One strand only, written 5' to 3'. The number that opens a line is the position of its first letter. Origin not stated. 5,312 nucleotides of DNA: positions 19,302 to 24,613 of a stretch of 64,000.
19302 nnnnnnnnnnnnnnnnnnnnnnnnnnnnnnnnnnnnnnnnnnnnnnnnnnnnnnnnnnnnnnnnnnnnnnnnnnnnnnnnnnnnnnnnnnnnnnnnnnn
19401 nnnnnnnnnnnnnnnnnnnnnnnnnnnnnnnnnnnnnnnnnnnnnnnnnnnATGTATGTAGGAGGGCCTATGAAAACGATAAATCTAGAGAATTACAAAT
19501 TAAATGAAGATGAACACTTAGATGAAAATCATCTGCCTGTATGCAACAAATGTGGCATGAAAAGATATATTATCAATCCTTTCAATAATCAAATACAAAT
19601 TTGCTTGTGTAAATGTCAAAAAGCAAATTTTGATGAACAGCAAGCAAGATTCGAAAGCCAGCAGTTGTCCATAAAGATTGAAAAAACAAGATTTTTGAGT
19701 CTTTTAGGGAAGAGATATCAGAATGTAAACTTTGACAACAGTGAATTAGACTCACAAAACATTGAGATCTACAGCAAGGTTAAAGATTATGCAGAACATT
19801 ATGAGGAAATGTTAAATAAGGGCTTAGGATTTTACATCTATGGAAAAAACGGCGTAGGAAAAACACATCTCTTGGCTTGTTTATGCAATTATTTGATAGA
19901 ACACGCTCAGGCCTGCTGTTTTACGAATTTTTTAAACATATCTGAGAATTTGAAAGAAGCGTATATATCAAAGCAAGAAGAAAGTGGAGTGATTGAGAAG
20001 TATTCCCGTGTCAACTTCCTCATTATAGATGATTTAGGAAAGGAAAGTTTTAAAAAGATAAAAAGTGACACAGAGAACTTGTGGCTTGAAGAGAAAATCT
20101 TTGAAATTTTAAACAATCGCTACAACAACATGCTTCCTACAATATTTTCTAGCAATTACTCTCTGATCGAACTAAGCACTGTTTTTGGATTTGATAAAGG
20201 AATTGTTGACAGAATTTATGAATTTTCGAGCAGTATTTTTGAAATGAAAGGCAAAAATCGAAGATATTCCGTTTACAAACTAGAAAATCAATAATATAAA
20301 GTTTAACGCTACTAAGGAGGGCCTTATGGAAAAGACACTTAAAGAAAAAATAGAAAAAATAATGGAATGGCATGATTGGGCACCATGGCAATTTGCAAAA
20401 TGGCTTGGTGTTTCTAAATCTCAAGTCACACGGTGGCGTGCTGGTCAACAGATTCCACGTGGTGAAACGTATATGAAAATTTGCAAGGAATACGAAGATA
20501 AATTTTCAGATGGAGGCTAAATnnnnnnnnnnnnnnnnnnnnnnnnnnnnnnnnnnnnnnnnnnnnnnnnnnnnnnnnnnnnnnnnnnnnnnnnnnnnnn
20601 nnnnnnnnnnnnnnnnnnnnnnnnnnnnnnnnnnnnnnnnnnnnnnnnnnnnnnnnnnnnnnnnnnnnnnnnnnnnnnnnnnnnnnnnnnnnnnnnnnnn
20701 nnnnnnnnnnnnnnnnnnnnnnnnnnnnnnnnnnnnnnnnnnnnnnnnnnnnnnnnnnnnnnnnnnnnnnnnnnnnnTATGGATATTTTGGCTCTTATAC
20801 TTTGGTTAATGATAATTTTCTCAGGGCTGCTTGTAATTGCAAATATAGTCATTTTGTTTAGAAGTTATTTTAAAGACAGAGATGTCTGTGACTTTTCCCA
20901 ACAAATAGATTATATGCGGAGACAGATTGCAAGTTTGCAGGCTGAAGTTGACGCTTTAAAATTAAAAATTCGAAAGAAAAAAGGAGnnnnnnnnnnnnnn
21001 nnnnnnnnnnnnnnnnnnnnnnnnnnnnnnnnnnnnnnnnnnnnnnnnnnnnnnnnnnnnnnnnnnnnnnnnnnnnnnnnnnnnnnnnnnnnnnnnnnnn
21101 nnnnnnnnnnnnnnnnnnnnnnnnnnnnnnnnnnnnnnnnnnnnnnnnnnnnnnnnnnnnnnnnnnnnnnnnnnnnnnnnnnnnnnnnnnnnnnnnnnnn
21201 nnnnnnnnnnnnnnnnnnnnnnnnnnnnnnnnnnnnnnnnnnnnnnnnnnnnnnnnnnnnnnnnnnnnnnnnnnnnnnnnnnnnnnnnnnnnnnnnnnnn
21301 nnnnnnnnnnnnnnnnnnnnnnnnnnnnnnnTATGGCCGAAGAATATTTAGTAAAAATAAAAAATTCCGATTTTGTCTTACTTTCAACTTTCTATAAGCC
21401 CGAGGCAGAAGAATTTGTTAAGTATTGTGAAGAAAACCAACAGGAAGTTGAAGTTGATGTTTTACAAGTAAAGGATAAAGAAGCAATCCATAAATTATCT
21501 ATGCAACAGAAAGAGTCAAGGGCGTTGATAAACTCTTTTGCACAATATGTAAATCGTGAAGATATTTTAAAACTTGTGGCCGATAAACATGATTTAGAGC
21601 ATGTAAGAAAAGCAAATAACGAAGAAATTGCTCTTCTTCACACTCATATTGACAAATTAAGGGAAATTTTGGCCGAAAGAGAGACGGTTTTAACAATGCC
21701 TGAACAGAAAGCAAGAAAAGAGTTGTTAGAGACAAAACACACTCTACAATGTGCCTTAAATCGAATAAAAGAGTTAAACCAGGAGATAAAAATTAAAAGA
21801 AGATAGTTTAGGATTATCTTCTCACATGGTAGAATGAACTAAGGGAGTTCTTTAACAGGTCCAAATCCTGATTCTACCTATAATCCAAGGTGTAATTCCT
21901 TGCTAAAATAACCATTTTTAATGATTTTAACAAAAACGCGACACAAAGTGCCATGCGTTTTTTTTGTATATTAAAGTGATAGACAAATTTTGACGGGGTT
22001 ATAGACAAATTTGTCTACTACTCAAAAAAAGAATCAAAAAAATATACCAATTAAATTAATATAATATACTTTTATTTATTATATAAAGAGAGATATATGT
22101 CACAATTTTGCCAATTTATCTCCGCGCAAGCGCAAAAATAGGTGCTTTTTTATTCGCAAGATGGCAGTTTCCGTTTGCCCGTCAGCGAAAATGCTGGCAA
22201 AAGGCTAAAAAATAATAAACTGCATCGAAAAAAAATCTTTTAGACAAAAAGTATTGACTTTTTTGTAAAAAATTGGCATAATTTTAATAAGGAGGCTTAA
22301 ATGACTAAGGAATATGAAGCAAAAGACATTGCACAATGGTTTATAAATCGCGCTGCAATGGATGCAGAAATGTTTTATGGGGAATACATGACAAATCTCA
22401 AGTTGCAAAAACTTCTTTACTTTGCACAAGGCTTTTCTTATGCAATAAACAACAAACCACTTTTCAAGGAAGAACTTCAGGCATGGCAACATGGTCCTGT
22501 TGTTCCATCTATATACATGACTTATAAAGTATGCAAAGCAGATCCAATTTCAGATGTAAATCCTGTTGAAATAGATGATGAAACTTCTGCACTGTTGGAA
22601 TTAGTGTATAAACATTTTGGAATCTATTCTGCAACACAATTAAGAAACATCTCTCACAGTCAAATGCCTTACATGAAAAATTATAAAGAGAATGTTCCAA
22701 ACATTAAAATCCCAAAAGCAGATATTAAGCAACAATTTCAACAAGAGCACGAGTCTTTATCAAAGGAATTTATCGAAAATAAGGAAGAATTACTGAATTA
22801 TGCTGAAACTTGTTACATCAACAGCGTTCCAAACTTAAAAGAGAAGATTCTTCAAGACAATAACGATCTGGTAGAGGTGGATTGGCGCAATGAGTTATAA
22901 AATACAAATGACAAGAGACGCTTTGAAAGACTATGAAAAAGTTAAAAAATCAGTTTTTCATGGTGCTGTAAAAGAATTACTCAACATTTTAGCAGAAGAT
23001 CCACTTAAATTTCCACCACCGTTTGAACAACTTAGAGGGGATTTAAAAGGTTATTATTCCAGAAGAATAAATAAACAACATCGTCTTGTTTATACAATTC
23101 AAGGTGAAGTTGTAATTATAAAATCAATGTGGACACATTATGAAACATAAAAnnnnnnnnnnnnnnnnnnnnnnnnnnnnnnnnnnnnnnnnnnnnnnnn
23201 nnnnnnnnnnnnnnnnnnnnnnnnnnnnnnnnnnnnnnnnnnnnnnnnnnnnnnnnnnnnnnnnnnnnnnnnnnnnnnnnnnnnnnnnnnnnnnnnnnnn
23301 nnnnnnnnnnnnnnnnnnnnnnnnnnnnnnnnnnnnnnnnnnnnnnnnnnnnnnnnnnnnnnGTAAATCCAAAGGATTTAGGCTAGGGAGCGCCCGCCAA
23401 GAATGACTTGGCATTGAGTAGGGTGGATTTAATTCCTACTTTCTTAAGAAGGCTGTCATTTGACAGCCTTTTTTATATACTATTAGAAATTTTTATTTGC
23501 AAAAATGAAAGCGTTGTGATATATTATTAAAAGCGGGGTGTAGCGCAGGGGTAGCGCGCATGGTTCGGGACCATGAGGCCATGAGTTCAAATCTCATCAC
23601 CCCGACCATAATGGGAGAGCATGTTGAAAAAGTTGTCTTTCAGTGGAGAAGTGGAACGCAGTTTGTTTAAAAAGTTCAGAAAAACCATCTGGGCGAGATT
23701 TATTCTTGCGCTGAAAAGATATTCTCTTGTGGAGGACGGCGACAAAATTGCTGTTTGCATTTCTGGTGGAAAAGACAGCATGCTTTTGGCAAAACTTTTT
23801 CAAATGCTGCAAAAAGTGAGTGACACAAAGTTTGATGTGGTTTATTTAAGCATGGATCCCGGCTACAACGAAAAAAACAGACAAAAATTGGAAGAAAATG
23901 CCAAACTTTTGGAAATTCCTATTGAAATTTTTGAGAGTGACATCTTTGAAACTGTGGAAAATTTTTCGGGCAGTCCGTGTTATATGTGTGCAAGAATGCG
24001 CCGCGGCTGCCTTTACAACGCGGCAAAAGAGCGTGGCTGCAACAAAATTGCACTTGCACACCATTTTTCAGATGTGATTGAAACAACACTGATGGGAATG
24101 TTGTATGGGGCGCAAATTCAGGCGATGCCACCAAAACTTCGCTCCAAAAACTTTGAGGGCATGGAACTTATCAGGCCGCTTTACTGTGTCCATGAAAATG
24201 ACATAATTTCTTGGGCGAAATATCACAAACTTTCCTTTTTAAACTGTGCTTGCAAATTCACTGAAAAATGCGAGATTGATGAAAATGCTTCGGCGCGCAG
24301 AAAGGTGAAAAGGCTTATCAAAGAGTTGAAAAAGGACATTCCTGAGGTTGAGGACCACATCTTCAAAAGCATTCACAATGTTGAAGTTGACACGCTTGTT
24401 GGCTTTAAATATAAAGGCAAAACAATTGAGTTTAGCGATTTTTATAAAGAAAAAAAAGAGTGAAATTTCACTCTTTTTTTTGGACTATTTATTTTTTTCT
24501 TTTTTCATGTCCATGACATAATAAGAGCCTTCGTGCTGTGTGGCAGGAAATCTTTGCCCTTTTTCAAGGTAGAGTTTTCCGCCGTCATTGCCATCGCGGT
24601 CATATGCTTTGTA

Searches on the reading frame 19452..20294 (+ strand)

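Call 28: search_protein_families(library=pfam, proteins=[window:19452-20294:+], max_evalue=0.001)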
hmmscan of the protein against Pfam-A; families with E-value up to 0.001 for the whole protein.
window:19452-20294:+ (280 aa): 7 families
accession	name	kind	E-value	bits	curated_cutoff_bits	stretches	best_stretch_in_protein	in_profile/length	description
PF01695.23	IstB_IS21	-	2.1e-10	40.9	24.1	1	129-271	97-231/238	IstB-like ATP binding protein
PF00308.24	Bac_DnaA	-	2.2e-08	34.9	23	1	101-241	14-144/162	Bacterial DnaA ATPAse domain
PF00910.28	RNA_helicase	-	2.4e-06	28.4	21.5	1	128-204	2-65/105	RNA helicase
PF20720.3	nSTAND3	-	6e-05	23.2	27.2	1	119-230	12-109/155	Novel STAND NTPase 3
PF13191.12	AAA_16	-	0.0006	20.8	32.6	1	125-164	25-73/167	AAA ATPase domain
PF07693.20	KAP_NTPase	-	0.00064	19.5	20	0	112-200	3-72/293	KAP family P-loop domain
PF13476.12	AAA_23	-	0.00091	20.4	27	1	127-249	22-142/201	AAA domain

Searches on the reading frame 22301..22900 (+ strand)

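Call 107: search_protein_families(library=pfam, proteins=[window:22301-22900:+], max_evalue=0.001)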
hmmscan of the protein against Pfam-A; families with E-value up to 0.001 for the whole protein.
window:22301-22900:+ (199 aa): 1 family
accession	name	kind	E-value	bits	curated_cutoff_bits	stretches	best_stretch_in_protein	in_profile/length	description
PF13274.11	SocA_Panacea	-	1.4e-18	68.3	25.7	1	35-124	1-112/113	Antitoxin SocA-like, Panacea domain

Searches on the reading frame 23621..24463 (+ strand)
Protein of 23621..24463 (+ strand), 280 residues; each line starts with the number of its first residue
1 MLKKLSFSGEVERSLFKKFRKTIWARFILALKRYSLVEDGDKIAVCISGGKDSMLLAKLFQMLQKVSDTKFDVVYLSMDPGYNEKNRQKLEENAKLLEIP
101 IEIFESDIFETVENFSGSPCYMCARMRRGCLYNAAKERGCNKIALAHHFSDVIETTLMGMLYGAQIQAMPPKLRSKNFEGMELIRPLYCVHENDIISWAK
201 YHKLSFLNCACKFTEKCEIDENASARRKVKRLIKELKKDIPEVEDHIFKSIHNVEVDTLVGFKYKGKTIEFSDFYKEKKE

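Call 28: search_protein_families(library=pfam, proteins=[window:23621-24463:+], max_evalue=0.001)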
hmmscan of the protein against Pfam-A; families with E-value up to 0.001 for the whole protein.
window:23621-24463:+ (280 aa): 1 family
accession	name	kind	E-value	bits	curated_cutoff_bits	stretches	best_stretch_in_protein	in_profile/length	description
PF01171.26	ATP_bind_3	-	1.7e-20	73.9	27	1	42-207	1-164/182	PP-loop family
